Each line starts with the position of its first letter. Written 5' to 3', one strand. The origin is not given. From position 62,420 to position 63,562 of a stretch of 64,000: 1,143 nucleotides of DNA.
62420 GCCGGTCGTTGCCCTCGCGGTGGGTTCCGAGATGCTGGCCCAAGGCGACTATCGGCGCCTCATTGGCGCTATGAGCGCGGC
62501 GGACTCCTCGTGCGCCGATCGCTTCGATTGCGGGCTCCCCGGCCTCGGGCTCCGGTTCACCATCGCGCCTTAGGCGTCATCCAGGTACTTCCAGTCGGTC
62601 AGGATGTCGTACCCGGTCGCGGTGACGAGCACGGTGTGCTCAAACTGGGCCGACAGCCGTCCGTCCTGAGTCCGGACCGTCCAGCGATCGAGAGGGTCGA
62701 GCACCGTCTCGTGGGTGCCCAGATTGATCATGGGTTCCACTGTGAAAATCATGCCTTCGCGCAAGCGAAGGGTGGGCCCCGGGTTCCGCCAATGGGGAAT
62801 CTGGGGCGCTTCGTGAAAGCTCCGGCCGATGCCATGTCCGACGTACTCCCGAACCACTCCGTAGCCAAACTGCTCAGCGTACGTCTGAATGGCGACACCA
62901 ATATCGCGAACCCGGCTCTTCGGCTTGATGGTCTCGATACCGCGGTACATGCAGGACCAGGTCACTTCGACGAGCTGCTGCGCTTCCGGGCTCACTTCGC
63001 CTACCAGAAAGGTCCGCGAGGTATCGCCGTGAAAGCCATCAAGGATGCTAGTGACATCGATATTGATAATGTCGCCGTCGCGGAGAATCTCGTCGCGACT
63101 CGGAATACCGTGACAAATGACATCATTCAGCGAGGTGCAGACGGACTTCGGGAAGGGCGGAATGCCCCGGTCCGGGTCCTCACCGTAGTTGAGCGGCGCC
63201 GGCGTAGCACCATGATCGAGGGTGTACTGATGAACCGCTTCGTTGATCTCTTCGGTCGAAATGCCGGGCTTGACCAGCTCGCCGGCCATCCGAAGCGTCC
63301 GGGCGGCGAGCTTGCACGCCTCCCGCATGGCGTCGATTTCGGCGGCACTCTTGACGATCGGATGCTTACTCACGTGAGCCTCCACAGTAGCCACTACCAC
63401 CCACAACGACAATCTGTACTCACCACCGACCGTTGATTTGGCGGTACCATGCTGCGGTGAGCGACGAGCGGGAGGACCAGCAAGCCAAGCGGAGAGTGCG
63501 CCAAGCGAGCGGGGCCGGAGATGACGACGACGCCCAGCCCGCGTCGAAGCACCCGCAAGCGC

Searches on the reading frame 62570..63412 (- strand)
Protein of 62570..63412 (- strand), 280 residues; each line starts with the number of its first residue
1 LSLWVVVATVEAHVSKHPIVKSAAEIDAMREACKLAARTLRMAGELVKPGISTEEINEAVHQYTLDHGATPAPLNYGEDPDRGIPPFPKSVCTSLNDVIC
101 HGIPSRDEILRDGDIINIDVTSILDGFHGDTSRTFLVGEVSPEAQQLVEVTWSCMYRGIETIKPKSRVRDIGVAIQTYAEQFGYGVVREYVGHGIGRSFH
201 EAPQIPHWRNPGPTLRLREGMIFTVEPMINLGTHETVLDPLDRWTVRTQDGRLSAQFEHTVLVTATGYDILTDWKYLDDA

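Call 70: search_protein_families(library=pfam, proteins=[window:62570-63412:-], max_evalue=0.00001)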
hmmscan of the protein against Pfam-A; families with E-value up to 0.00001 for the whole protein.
window:62570-63412:- (280 aa): 1 family
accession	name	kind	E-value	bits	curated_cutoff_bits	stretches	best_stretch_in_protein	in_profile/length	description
PF00557.29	Peptidase_M24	-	2.1e-53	181.6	23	1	28-265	2-208/208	Metallopeptidase family M24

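Call 95: find_encoding_contigs(protein=window:62570-63412:-, flank=10000, max_places=3)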
Protein window:62570-63412:- (280 aa): no gene with exactly this product is on record in the collection.
